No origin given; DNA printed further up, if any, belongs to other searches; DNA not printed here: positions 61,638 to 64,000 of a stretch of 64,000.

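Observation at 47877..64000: PUFA-synthase-like pfaD-pfaA-pfaC operon with a convergent MmpL exporter in a mycobacterium-like genome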

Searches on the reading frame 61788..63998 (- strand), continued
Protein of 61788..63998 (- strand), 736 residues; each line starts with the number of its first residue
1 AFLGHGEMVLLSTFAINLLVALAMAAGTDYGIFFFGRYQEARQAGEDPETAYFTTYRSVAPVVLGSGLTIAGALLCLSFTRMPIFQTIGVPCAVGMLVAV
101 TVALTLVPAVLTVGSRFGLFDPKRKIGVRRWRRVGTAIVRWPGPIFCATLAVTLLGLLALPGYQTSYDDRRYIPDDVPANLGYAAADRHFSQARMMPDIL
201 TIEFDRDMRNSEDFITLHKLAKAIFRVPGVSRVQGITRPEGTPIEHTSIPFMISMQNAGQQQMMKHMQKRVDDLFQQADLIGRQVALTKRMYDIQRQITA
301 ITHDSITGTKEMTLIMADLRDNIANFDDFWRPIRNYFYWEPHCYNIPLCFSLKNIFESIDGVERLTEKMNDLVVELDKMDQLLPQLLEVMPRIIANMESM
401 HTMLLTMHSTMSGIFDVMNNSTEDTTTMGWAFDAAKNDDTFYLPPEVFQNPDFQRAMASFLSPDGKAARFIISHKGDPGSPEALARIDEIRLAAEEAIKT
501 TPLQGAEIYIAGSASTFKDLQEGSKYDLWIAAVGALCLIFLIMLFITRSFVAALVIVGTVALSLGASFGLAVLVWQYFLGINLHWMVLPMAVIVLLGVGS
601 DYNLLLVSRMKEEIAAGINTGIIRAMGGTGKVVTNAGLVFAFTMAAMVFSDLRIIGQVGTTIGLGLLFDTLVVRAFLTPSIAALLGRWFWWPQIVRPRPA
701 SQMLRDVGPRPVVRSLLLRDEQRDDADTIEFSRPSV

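Call 64: find_encoding_contigs(protein=P0347, flank=10000, max_places=1)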
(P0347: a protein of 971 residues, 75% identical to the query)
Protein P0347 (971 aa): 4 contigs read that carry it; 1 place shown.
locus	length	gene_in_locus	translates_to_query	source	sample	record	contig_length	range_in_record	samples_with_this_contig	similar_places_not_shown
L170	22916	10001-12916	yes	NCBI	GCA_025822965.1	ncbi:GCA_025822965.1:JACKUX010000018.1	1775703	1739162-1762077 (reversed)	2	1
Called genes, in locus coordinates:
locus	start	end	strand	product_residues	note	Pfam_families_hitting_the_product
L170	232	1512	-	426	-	PF03033:Glyco_transf_28, PF06722:EryCIII-like_C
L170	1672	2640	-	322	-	PF13469:Sulfotransfer_3 (faint)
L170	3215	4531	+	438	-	-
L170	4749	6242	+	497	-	PF07690:MFS_1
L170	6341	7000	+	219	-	PF05423:Mycobact_memb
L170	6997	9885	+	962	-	PF03176:MMPL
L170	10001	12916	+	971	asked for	PF03176:MMPL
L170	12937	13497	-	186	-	PF00934:PE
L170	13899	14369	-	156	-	-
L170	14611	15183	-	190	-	-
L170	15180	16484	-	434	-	PF00202:Aminotran_3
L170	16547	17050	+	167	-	-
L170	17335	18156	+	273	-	PF00877:NLPC_P60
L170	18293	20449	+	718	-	PF01757:Acyl_transf_3, PF19040:SGNH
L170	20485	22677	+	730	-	PF02922:CBM_48, PF00128:Alpha-amylase (weak), PF21331:Isoamylase_C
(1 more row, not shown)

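Call 66: search_protein_families(library=ncbifam, proteins=[L169:3157-4545:+, L169:1854-2834:-, L169:504-1817:-, L169:4567-6069:-, L169:6531-7124:+, L169:7121-9997:+], max_evalue=0.01)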
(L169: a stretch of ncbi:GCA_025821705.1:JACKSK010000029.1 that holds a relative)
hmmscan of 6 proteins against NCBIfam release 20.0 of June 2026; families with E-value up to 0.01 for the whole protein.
L169:3157-4545:+ (462 aa): 0 families

L169:1854-2834:- (326 aa): 0 families

L169:504-1817:- (437 aa): 5 families
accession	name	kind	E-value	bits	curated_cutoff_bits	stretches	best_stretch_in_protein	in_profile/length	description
NF000354.1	glycotrans_Rgt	equivalog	5.2e-23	81.8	800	1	248-409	235-396/411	rifamycin-inactivating glycosyltransferase Rgt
TIGR04516.1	glycosyl_450act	subfamily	3.2e-15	56.1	440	1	303-401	300-399/418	activator-dependent family glycosyltransferase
TIGR01426.2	MGT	subfamily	1.9e-13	50.2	260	2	305-417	279-391/393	macrolide family glycosyltransferase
NF033129.1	macro_glyco_Mgt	subfamily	5.7e-08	32.2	700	1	10-54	11-55/393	macrolide-inactivating glycosyltransferase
NF000362.1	self_GT_OleI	exception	0.0039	16.4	700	0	304-414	307-417/424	OleI family self-immunity macrolide glycosyltransferase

L169:4567-6069:- (500 aa): 44 families (the best 25 are shown)
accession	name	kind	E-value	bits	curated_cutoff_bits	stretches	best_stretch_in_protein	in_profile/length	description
TIGR00711.1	efflux_EmrB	subfamily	1.1e-67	228.8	230.2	1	31-432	7-409/485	DHA2 family efflux MFS transporter permease subunit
NF000031.1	MFS_efflux_LmrA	exception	2.5e-46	158.4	850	1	20-435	25-442/484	lincomycin efflux MFS transporter Lmr(A)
NF000391.1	EmrB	exception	2.2e-37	128.9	925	1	29-425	14-412/501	multidrug efflux MFS transporter permease subunit EmrB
NF012180.1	tet_MFS_43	exception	4.6e-37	128.2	999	1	10-475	5-470/484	tetracycline efflux MFS transporter Tet(43)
NF000025.1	MFS_efflux_tcmA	exception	1.4e-34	119.8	999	1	16-432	17-432/538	tetracenomycin C efflux MFS transporter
NF011571.1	PRK14995.1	subfamily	4.1e-34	118.2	701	1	31-431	11-411/493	SmvA family efflux MFS transporter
NF012169.0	qepA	equivalog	7.8e-33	113.9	1075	1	22-449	18-442/511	fluoroquinolone efflux MFS transporter QepA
NF000089.1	qac_MFS_AB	exception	2.2e-31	109.2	900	1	30-352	23-349/514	QacA/B family quaternary ammonium compound efflux MFS transporter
NF033896.2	MFS_LfrA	equivalog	2.4e-31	108.9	825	1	28-420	24-413/504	efflux MFS transporter LfrA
NF040895.2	MFS_effux_SdrM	equivalog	2e-27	96.4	550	1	27-354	7-331/441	multidrug efflux MFS transporter SdrM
NF000009.1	tet_MFS_Tcr3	exception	5.9e-24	84.5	1000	1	16-477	21-488/512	tetracycline efflux MFS transporter Tcr3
NF007799.0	PRK10504.1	subfamily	6.6e-24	84.6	426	1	36-349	20-333/471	multidrug transporter subunit MdtD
NF000218.1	FexA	exception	4.3e-22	78.4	900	1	31-414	26-412/475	chloramphenicol/florfenicol efflux MFS transporter FexA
TIGR00710.1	efflux_Bcr_CflA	subfamily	1.3e-21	77.5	200.9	1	28-215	7-193/385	Bcr/CflA family efflux MFS transporter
TIGR00893.1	2A0114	subfamily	2.7e-19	69.4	395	1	45-209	13-177/399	D-galactonate transporter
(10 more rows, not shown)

L169:6531-7124:+ (197 aa): 0 families

L169:7121-9997:+ (958 aa): 7 families
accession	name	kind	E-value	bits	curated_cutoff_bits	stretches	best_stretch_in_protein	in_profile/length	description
TIGR00833.1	actII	subfamily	0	1029.4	874.7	1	19-928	1-910/910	MMPL family RND transporter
TIGR00921.1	2A067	subfamily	2.1e-43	148.4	351.9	2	131-458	132-467/733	hydrophobe/amphiphile efflux-3 (HAE3) family transporter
TIGR03480.1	HpnN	hypoth_equivalog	1.4e-25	89.5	751.85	2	149-398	226-469/862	hopanoid biosynthesis associated RND transporter like protein HpnN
NF052608.1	TrhMmycExpMmpL3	equivalog_domain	4.3e-15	55.1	1400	2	738-928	538-738/992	trehalose monomycolate exporter MmpL3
NF045600.2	BstA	equivalog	1.8e-12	46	1400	2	721-922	244-440/903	sterol transporter cytoplasmic membrane protein BstA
NF052374.1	HopndTporHpnN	equivalog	1.3e-09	36.7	1100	1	123-392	201-466/858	hopanoid transporter HpnN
NF047515.1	SpiroCoCo_C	equivalog_domain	0.0032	16.7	125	1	493-656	107-253/313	SpiroCoCo family coiled-coil protein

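Call 82: find_encoding_contigs(protein=P0242, flank=10000, max_places=1)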
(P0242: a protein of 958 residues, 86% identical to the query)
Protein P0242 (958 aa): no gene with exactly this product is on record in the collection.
